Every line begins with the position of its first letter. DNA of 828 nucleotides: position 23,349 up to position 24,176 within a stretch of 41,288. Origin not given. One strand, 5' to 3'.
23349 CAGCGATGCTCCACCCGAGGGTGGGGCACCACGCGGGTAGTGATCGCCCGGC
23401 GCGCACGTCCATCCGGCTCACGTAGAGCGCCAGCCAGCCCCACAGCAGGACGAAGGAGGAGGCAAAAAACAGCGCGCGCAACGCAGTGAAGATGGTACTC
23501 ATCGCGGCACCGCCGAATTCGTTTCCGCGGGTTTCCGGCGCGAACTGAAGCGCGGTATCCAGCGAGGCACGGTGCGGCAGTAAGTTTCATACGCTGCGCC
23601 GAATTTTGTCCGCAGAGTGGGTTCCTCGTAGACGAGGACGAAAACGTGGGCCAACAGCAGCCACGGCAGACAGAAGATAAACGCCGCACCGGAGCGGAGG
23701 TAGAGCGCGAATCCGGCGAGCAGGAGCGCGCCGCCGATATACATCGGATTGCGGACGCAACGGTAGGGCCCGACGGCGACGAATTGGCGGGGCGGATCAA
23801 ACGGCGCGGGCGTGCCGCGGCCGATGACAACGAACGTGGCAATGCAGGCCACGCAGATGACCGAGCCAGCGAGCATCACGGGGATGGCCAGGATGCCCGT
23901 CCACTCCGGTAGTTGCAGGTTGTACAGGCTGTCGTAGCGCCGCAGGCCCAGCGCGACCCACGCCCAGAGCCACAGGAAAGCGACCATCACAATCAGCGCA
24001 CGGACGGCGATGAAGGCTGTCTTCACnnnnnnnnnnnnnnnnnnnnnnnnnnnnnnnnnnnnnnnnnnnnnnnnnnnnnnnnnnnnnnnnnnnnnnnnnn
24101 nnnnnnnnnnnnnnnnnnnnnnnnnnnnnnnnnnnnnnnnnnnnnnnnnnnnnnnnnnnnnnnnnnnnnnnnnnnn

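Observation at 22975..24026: Two ICMT-family membrane methyltransferase genes are translationally coupled inside the haem-export genes (between ccmA and ccmB)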

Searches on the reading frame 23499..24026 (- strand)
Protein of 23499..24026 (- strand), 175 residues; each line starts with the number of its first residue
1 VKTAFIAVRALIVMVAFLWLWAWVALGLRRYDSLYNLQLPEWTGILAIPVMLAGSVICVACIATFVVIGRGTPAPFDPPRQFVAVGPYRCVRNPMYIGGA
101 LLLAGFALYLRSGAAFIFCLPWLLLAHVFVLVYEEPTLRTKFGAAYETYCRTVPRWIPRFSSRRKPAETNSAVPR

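Call 3: search_protein_families(library=pfam, proteins=[window:23499-24026:-], max_evalue=0.01)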
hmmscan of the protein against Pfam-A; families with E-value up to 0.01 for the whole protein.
window:23499-24026:- (175 aa): 1 family
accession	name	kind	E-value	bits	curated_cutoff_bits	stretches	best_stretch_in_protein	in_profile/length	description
PF04191.18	PEMT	-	2.2e-14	54.2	25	1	44-144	3-104/105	Phospholipid methyltransferase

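Call 4: search_protein_families(library=ncbifam, proteins=[window:23499-24026:-], max_evalue=0.01)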
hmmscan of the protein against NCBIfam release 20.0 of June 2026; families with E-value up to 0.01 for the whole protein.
window:23499-24026:- (175 aa): 2 families
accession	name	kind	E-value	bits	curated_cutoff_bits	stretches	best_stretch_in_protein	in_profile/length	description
TIGR04571.1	LmtA_Leptospira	exception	9.6e-11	41.9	325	1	86-168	92-174/252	lipid A Kdo2 1-phosphate O-methyltransferase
NF040696.1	isopcys_mtase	equivalog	2e-07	31.1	160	1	81-159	111-189/190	protein-S-isoprenylcysteine O-methyltransferase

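Call 9: find_homologous_proteins(query=window:23499-24026:-, max_evalue=0.00001)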
Query window:23499-24026:- (175 aa): 7753 proteins with E <= 0.00001 among 8000 candidates; the best 120 are listed.
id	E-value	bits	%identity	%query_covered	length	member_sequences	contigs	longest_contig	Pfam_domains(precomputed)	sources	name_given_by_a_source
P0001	4.3e-103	361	93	100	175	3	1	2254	PF04191.19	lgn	-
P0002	1.1e-101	356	90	100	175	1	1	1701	PF04191.19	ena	-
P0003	1.1e-99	350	90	100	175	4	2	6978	PF04191.19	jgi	jgi:protein-S-isoprenylcysteine O-methyltransferase Ste14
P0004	1.7e-99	349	87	100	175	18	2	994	PF04191.19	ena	-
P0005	1.1e-97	343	87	100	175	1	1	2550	PF04191.19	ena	-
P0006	2.9e-97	342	86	100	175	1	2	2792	PF04191.19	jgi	-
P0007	6.0e-97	341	85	100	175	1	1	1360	PF04191.19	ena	-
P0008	4.4e-95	335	85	100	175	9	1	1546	PF04191.19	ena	-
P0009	2.2e-94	332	84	100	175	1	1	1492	PF04191.19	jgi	jgi:protein-S-isoprenylcysteine O-methyltransferase Ste14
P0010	6.1e-91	321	84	100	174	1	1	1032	PF04191.19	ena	-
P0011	8.1e-91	321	82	100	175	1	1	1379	PF04191.19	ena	-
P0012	5.8e-90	318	83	100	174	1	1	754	PF04191.19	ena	-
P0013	9.5e-90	317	82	100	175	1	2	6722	PF04191.19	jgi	jgi:protein-S-isoprenylcysteine O-methyltransferase Ste14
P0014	4.3e-89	315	79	100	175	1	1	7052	PF04191.19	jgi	jgi:protein-S-isoprenylcysteine O-methyltransferase Ste14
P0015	1.4e-86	307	79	100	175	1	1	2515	PF04191.19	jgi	jgi:protein-S-isoprenylcysteine O-methyltransferase Ste14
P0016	4.3e-86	305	78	100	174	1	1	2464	PF04191.19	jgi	jgi:protein-S-isoprenylcysteine O-methyltransferase Ste14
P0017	4.8e-85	302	77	100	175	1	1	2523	PF04191.19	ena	-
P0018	9.0e-85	301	77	100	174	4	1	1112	PF04191.19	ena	-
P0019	2.4e-84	300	75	100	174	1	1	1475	PF04191.19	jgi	jgi:protein-S-isoprenylcysteine O-methyltransferase Ste14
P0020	2.9e-84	299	74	100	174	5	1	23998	PF04191.19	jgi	-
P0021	4.3e-84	299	78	94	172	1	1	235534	PF04191.19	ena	-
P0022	7.4e-84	298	79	100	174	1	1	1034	PF04191.19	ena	-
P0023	8.9e-84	298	75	100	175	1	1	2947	PF04191.19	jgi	jgi:protein-S-isoprenylcysteine O-methyltransferase Ste14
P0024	3.9e-83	296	75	100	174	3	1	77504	PF04191.19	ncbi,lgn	-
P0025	1.3e-82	294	74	99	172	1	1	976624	PF04191.19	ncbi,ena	-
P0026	4.2e-82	292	75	98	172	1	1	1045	PF04191.19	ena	-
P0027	5.5e-81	289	81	91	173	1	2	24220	PF04191.19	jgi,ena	jgi:protein-S-isoprenylcysteine O-methyltransferase Ste14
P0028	2.1e-80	287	72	100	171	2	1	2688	PF04191.19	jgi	jgi:protein-S-isoprenylcysteine O-methyltransferase Ste14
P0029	3.2e-80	286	76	98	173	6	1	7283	PF04191.19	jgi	jgi:protein-S-isoprenylcysteine O-methyltransferase Ste14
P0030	4.4e-80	286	76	94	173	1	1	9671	PF04191.19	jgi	-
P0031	4.7e-80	286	76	98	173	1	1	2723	PF04191.19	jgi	jgi:protein-S-isoprenylcysteine O-methyltransferase Ste14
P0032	6.3e-80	285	74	98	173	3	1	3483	PF04191.19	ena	-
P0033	4.0e-79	283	74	98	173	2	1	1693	PF04191.19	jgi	jgi:protein-S-isoprenylcysteine O-methyltransferase Ste14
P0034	8.0e-79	282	74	98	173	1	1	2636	PF04191.19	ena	-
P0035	2.3e-78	280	76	90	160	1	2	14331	PF04191.19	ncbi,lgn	-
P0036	1.3e-77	278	73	98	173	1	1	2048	PF04191.19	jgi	jgi:protein-S-isoprenylcysteine O-methyltransferase Ste14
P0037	3.2e-77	276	72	95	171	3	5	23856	PF04191.19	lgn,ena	-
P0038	1.4e-76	274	71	98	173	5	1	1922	PF04191.19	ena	-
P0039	3.6e-73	263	70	98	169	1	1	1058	PF04191.19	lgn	-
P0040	1.3e-69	252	69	98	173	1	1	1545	PF04191.19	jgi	-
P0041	9.0e-67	242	66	100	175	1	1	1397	PF04191.19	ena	-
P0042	6.2e-62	227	61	98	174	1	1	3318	PF04191.19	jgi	jgi:protein-S-isoprenylcysteine O-methyltransferase Ste14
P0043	1.0e-61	226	61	94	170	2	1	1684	PF04191.19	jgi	-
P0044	2.3e-61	225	63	91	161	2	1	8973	PF04191.19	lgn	-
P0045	6.5e-60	220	63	91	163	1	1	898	PF04191.19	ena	-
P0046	7.8e-60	220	63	91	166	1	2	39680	PF04191.19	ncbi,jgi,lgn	jgi:protein-S-isoprenylcysteine O-methyltransferase Ste14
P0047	2.4e-59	218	60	92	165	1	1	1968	PF04191.19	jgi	jgi:protein-S-isoprenylcysteine O-methyltransferase Ste14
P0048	2.8e-59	218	62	91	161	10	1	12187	PF04191.19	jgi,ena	-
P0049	3.8e-59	217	61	92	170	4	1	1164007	PF04191.19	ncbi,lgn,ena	-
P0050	4.1e-59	217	61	94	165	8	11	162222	PF04191.19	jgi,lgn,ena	-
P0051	5.8e-59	217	59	100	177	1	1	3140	PF04191.19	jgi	jgi:protein-S-isoprenylcysteine O-methyltransferase Ste14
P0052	7.3e-59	217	59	98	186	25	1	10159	PF04191.19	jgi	jgi:protein-S-isoprenylcysteine O-methyltransferase Ste14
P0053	8.4e-59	216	60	91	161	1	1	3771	PF04191.19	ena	-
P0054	1.4e-58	216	62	91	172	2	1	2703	PF04191.19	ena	-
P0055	2.6e-58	215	63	91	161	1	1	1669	PF04191.19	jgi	-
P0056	3.4e-58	214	58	98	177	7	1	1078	PF04191.19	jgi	jgi:protein-S-isoprenylcysteine O-methyltransferase Ste14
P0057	3.4e-58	214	60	94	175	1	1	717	PF04191.19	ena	-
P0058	3.8e-58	214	61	91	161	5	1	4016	PF04191.19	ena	-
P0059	5.1e-58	214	60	90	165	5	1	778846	PF04191.19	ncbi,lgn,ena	-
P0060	8.3e-58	213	60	92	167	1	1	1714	PF04191.19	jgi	jgi:protein-S-isoprenylcysteine O-methyltransferase Ste14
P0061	8.8e-58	213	59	92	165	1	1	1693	PF04191.19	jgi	jgi:protein-S-isoprenylcysteine O-methyltransferase Ste14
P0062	8.9e-58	213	63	90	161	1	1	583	PF04191.19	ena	-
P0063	9.1e-58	213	60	90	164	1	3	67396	PF04191.19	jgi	jgi:protein-S-isoprenylcysteine O-methyltransferase Ste14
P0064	1.2e-57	213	60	90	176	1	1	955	PF04191.19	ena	-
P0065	1.3e-57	212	61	91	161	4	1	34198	PF04191.19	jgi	jgi:protein-S-isoprenylcysteine O-methyltransferase Ste14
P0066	1.6e-57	212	59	94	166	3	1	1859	PF04191.19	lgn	-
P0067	1.7e-57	212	61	90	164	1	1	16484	PF04191.19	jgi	jgi:protein-S-isoprenylcysteine O-methyltransferase Ste14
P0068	1.7e-57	212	60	91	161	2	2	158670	PF04191.19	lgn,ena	-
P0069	1.8e-57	212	61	91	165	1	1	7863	PF04191.19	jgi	jgi:protein-S-isoprenylcysteine O-methyltransferase Ste14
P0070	5.1e-57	211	61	91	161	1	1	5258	PF04191.19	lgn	-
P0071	6.1e-57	210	62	90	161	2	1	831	PF04191.19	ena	-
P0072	6.3e-57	210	57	95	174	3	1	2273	PF04191.19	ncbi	-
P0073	6.9e-57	210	61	91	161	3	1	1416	PF04191.19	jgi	jgi:protein-S-isoprenylcysteine O-methyltransferase Ste14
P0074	7.2e-57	210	59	91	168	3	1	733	PF04191.19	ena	-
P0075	7.5e-57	210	63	91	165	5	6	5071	PF04191.19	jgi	jgi:protein-S-isoprenylcysteine O-methyltransferase Ste14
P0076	7.6e-57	210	61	91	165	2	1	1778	PF04191.19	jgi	jgi:protein-S-isoprenylcysteine O-methyltransferase Ste14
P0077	8.4e-57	210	59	91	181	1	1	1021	PF04191.19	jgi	jgi:protein-S-isoprenylcysteine O-methyltransferase Ste14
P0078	8.8e-57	210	61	91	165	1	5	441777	PF04191.19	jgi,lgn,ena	jgi:protein-S-isoprenylcysteine O-methyltransferase Ste14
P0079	9.1e-57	210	60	93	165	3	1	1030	PF04191.19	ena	-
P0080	9.5e-57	210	61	93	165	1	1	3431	PF04191.19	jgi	jgi:protein-S-isoprenylcysteine O-methyltransferase Ste14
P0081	1.0e-56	210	60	91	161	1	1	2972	PF04191.19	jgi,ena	jgi:protein-S-isoprenylcysteine O-methyltransferase Ste14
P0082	1.0e-56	210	59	91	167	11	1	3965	PF04191.19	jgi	jgi:protein-S-isoprenylcysteine O-methyltransferase Ste14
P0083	1.0e-56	210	59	91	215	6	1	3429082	PF04191.19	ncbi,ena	-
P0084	1.1e-56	209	61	91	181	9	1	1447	PF04191.19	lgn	-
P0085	1.3e-56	209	59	93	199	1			PF04191.19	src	-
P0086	1.3e-56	209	59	94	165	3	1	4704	PF04191.19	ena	-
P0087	1.4e-56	209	57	97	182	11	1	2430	PF04191.19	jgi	jgi:protein-S-isoprenylcysteine O-methyltransferase Ste14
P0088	1.5e-56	209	58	93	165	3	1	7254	PF04191.19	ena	-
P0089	1.5e-56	209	57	94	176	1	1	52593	PF04191.19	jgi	jgi:protein-S-isoprenylcysteine O-methyltransferase Ste14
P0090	1.9e-56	209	58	94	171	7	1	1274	PF04191.19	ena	-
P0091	2.0e-56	209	62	90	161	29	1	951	PF04191.19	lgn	-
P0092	2.3e-56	208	57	92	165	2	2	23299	PF04191.19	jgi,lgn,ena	-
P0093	2.3e-56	208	61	91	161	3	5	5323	PF04191.19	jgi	-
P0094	2.6e-56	208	60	91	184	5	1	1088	PF04191.19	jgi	jgi:protein-S-isoprenylcysteine O-methyltransferase Ste14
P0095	2.7e-56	208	59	91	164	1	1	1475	PF04191.19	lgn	-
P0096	3.0e-56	208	60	91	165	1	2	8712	PF04191.19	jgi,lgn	jgi:protein-S-isoprenylcysteine O-methyltransferase Ste14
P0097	3.1e-56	208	61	91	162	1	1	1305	PF04191.19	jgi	jgi:protein-S-isoprenylcysteine O-methyltransferase Ste14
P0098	3.2e-56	208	57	96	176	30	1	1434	PF04191.19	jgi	jgi:protein-S-isoprenylcysteine O-methyltransferase Ste14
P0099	3.6e-56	208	61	91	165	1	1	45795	PF04191.19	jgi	jgi:protein-S-isoprenylcysteine O-methyltransferase Ste14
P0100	3.7e-56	208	61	91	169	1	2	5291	PF04191.19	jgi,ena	-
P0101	3.8e-56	208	61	91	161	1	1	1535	PF04191.19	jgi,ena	-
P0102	3.8e-56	208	60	93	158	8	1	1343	PF04191.19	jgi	-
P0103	3.9e-56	208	57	95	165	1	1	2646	PF04191.19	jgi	-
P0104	4.1e-56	208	58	90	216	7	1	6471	PF04191.19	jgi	-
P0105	4.4e-56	207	61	90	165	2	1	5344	PF04191.19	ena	-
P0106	4.7e-56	207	57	95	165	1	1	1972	PF04191.19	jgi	jgi:protein-S-isoprenylcysteine O-methyltransferase Ste14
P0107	4.9e-56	207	59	91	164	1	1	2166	PF04191.19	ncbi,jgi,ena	-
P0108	5.4e-56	207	61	90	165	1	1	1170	PF04191.19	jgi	jgi:protein-S-isoprenylcysteine O-methyltransferase Ste14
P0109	5.6e-56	207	61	92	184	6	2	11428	PF04191.19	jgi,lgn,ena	jgi:protein-S-isoprenylcysteine O-methyltransferase Ste14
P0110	5.9e-56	207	60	91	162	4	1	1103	PF04191.19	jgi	-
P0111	6.1e-56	207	59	93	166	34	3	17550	PF04191.19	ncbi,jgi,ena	-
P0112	6.1e-56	207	60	91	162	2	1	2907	PF04191.19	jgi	jgi:protein-S-isoprenylcysteine O-methyltransferase Ste14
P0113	6.6e-56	207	59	91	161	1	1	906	PF04191.19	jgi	-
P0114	7.1e-56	207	59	90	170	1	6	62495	PF04191.19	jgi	jgi:protein-S-isoprenylcysteine O-methyltransferase Ste14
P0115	7.1e-56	207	60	93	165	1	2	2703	PF04191.19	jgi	jgi:protein-S-isoprenylcysteine O-methyltransferase Ste14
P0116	7.5e-56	207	60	91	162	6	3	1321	PF04191.19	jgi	jgi:protein-S-isoprenylcysteine O-methyltransferase Ste14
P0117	9.0e-56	206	58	100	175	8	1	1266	PF04191.19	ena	-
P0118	9.9e-56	206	56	87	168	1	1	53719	PF04191.19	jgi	jgi:protein-S-isoprenylcysteine O-methyltransferase Ste14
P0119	1.1e-55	206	59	91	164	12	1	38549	PF04191.19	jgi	jgi:protein-S-isoprenylcysteine O-methyltransferase Ste14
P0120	1.1e-55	206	63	88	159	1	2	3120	PF04191.19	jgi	jgi:protein-S-isoprenylcysteine O-methyltransferase Ste14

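Call 10: find_encoding_contigs(protein=P0025, flank=6000, max_places=3)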
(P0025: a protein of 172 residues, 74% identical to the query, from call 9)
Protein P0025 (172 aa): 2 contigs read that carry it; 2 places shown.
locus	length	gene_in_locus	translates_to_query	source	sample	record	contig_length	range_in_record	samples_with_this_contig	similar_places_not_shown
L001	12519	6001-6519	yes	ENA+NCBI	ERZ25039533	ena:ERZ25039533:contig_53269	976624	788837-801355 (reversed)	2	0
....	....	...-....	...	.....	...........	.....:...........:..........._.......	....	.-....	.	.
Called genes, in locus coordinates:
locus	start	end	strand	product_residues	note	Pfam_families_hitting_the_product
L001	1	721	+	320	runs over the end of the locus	PF02779:Transket_pyr, PF02780:Transketolase_C, PF22613:Transketolase_C_1 (weak)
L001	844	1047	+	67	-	-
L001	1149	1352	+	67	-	-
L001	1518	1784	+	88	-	-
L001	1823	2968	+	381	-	-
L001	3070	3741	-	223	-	PF01964:ThiC_Rad_SAM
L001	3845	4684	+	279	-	-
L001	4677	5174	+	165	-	PF03100:CcmE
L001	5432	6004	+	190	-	PF00005:ABC_tran, PF13304:AAA_21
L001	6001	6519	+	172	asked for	PF04191:PEMT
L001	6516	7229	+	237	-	PF03379:CcmB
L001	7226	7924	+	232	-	PF01578:Cytochrom_C_asm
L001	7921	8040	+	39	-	-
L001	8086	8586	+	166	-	PF12158:DUF3592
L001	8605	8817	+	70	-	PF02416:TatA_B_E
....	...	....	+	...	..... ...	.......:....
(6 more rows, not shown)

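Call 11: find_encoding_contigs(protein=P0049, flank=6000, max_places=3)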
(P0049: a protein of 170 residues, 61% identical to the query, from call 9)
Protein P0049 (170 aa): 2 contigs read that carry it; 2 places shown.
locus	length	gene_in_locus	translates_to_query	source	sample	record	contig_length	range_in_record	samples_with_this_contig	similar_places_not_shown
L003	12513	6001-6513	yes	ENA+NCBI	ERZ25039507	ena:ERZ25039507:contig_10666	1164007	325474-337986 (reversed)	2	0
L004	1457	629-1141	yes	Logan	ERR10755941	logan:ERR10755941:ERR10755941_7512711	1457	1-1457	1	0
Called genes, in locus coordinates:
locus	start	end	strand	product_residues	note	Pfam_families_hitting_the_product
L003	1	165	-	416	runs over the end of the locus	PF12704:MacB_PCD, PF02687:FtsX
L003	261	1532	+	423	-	PF02308:MgtC, PF13194:DUF4010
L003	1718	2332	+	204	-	-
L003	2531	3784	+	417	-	PF05239:PRC (faint), PF03448:MgtE_N, PF00571:CBS (weak)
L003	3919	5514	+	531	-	PF20695:UbiD_N, PF01977:UbiD, PF20696:UbiD_C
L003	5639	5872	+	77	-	-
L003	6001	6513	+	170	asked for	PF04191:PEMT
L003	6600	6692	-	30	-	-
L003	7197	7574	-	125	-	PF14539:DUF4442 (weak), PF13622:4HBT_3 (faint), PF03061:4HBT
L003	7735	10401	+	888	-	PF00069:Pkinase, PF01636:APH (faint), PF07714:PK_Tyr_Ser-Thr, PF07676:PD40 (weak), PF26549:Tricorn_N, PF26550:Tricorn_2nd, PF26549:Tricorn_N, PF07676:PD40 (weak), +2 more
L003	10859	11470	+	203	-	PF04542:Sigma70_r2, PF08281:Sigma70_r4_2, PF04545:Sigma70_r4 (weak)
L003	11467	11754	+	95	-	-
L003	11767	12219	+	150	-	-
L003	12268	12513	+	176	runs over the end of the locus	PF13746:Fer4_18 (faint), PF13183:Fer4_8 (faint), PF14697:Fer4_21 (faint), PF12797:Fer4_2 (faint), PF13187:Fer4_9, PF13237:Fer4_10 (weak), PF12838:Fer4_7, PF00037:Fer4, +2 more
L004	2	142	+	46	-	?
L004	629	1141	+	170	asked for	PF04191:PEMT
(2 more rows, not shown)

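Call 12: find_encoding_contigs(protein=P0083, flank=6000, max_places=3)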
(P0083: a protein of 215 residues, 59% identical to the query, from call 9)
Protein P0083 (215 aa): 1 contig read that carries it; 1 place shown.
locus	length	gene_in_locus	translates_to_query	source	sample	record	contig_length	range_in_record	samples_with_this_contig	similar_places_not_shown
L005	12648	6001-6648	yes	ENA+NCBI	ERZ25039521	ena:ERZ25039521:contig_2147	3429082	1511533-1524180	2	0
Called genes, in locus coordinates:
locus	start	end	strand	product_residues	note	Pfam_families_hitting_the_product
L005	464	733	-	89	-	-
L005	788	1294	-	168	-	PF05163:DinB (weak), PF12867:DinB_2 (weak)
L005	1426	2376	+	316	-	PF08279:HTH_11, PF13280:WYL, PF25583:WCX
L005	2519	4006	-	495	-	PF00295:Glyco_hydro_28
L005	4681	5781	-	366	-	PF20244:DUF6599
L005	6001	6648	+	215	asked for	PF04191:PEMT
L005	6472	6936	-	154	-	PF08922:DUF1905, PF13376:OmdA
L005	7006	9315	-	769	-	PF11741:AMIN, PF01520:Amidase_3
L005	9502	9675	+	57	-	-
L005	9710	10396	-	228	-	-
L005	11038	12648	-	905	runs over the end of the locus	PF01411:tRNA-synt_2c, PF07973:tRNA_SAD, PF02272:DHHA1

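Call 14: find_related_loci(query=A2, collection=genome_contigs, flank=6000)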
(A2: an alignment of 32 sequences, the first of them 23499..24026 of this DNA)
Query A2 (175 aa) in genome_contigs; peptide patterns used: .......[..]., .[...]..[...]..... (x = any residue, [..] = any of these).
599 stretches matched a pattern (row limit reached: there are more); 592 encode a relative of the query (tblastn E <= 1e-3); the best 80 are kept; 80 distinct loci.
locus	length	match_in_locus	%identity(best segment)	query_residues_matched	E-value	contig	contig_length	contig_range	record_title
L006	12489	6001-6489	76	1-163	7e-84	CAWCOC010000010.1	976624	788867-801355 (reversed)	MAG: Terriglobia bacterium isolate MFD04944.bin.1.270 genome assembly, contig: contig_53269, whole genome shotgun sequen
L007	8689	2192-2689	54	1-168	4e-59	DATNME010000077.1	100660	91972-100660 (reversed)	MAG TPA_asm: Candidatus Dormiibacterota bacterium isolate SMAG_U11471 k141_601992, whole genome shotgun sequence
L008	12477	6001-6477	57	1-159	2e-56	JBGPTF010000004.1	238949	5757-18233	MAG: Terriglobia bacterium isolate OBJ1_062018_110_76 k141_1675189_length_238949_cov_51.9910, whole genome shotgun seque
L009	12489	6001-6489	56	1-162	2e-56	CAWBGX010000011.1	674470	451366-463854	MAG: uncultured Acidobacteriota bacterium isolate MFD06714.bin.2.146 genome assembly, contig: contig_49367, whole genome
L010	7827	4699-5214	53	1-173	9e-56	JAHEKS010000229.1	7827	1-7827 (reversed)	MAG: Acidobacteria bacterium isolate Ww59 NODE_24468_length_7827_cov_3.127822, whole genome shotgun sequence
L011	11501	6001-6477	57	1-159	1e-55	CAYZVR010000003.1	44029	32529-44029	MAG TPA_asm: uncultured Acidobacteriota bacterium isolate SRP119689_co1_316 genome assembly, contig: NODE_973_length_440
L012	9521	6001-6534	50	1-174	6e-54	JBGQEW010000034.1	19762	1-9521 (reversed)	MAG: Terriglobia bacterium isolate OBJ2_061818_090_68 k141_126147_length_19762_cov_15.8174, whole genome shotgun sequenc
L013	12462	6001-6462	57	1-153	8e-54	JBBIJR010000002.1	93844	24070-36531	MAG: Bacteroidota bacterium isolate QNS170220_bin_167 NODE_104_length_93844_cov_5.499206, whole genome shotgun sequence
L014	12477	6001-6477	53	1-159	2e-51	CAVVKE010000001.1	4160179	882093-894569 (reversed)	MAG: uncultured Acidobacteriota bacterium isolate MFD09222.bin.1.161 genome assembly, contig: contig_32146, whole genome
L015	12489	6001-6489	52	1-163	3e-51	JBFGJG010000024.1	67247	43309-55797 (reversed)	MAG: Gemmatimonadales bacterium isolate Mix_sand03.2021.01.D.106 k141_1911127_length_67247_cov_16.4219, whole genome sho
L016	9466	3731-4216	49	1-162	2e-51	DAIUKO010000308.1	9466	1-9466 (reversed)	MAG TPA_asm: Vicinamibacterales bacterium isolate CTOTU27892 NODE_1339_length_9466_cov_7.849644, whole genome shotgun se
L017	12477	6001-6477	53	1-159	2e-50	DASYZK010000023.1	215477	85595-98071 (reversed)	MAG TPA_asm: Candidatus Acidiferrales bacterium isolate SMAG_U6360 k141_32145, whole genome shotgun sequence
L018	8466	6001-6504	46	1-168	1e-49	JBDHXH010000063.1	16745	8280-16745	MAG: Ignavibacteria bacterium isolate AS-MESO-3CA.390 NODE_14822_length_16745_cov_5.172006, whole genome shotgun sequenc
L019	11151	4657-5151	48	1-165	4e-49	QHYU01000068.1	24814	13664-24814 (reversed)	MAG: Acidobacteria bacterium isolate gp2 AA80 14_0903_12_30cm_scaffold_1393_curated, whole genome shotgun sequence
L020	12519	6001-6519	45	2-174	6e-49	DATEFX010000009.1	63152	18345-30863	MAG TPA_asm: Candidatus Acidiferrales bacterium isolate SMAG_U8770 k141_877853, whole genome shotgun sequence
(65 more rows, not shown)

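Call 17: find_related_loci(query=A2, collection=metagenome_contigs, flank=6000)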
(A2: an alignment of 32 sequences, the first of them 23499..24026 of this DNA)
Query A2 (175 aa) in metagenome_contigs; peptide patterns used: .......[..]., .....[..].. (x = any residue, [..] = any of these).
600 stretches matched a pattern (row limit reached: there are more); 588 encode a relative of the query (tblastn E <= 1e-3); the best 80 are kept; 80 distinct loci.
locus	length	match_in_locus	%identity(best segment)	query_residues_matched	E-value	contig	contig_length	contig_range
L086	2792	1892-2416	86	1-175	2e-101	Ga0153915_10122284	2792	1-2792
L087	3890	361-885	85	1-175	4e-90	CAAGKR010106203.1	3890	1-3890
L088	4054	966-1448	76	1-161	1e-72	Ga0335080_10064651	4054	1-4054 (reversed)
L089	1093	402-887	62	1-161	2e-66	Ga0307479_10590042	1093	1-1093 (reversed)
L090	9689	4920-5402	62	1-160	2e-61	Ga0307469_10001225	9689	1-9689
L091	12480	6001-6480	61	1-159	1e-60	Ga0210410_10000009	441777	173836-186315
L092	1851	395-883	58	1-162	3e-62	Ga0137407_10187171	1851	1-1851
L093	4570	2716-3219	58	1-167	3e-60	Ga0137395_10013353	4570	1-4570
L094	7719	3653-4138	58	1-161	3e-60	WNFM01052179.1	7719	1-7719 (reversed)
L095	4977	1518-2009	58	1-167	1e-59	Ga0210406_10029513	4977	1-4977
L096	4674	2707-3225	58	1-165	2e-59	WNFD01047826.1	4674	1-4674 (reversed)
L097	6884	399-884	60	1-162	2e-59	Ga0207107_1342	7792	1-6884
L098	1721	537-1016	59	1-159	6e-61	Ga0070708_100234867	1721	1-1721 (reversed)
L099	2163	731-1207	58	1-159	6e-59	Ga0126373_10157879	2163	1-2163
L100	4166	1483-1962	59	1-159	5e-58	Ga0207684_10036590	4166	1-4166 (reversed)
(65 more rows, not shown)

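Call 30: find_encoding_contigs(protein=P0117, flank=5000, max_places=3)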
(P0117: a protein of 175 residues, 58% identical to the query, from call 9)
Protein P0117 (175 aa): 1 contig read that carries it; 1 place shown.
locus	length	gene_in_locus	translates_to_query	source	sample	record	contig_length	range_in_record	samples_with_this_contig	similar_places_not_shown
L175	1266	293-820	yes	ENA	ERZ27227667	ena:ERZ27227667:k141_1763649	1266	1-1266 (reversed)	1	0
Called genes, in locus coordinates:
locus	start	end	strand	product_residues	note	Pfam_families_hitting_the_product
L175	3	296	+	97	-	?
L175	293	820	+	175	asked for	PF04191:PEMT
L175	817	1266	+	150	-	?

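Call 31: find_encoding_contigs(protein=P0003, flank=6000, max_places=3)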
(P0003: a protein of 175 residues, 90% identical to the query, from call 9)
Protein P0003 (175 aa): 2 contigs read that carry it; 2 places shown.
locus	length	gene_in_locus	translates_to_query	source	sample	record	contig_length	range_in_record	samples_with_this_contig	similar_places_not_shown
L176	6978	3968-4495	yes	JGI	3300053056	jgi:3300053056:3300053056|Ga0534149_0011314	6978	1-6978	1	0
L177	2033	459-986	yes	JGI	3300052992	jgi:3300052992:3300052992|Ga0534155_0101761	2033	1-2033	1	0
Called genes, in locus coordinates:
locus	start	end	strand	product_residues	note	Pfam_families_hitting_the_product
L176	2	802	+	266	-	?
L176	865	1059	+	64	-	-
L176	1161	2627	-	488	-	PF01964:ThiC_Rad_SAM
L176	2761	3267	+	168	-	PF03100:CcmE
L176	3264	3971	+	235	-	PF13555:AAA_29 (weak), PF00005:ABC_tran, PF13304:AAA_21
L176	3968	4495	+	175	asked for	PF04191:PEMT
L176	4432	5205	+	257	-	PF03379:CcmB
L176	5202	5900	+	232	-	PF01578:Cytochrom_C_asm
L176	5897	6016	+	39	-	-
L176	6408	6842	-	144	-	PF03781:FGE-sulfatase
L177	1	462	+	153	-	?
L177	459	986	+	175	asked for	PF04191:PEMT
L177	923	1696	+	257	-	PF03379:CcmB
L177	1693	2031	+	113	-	?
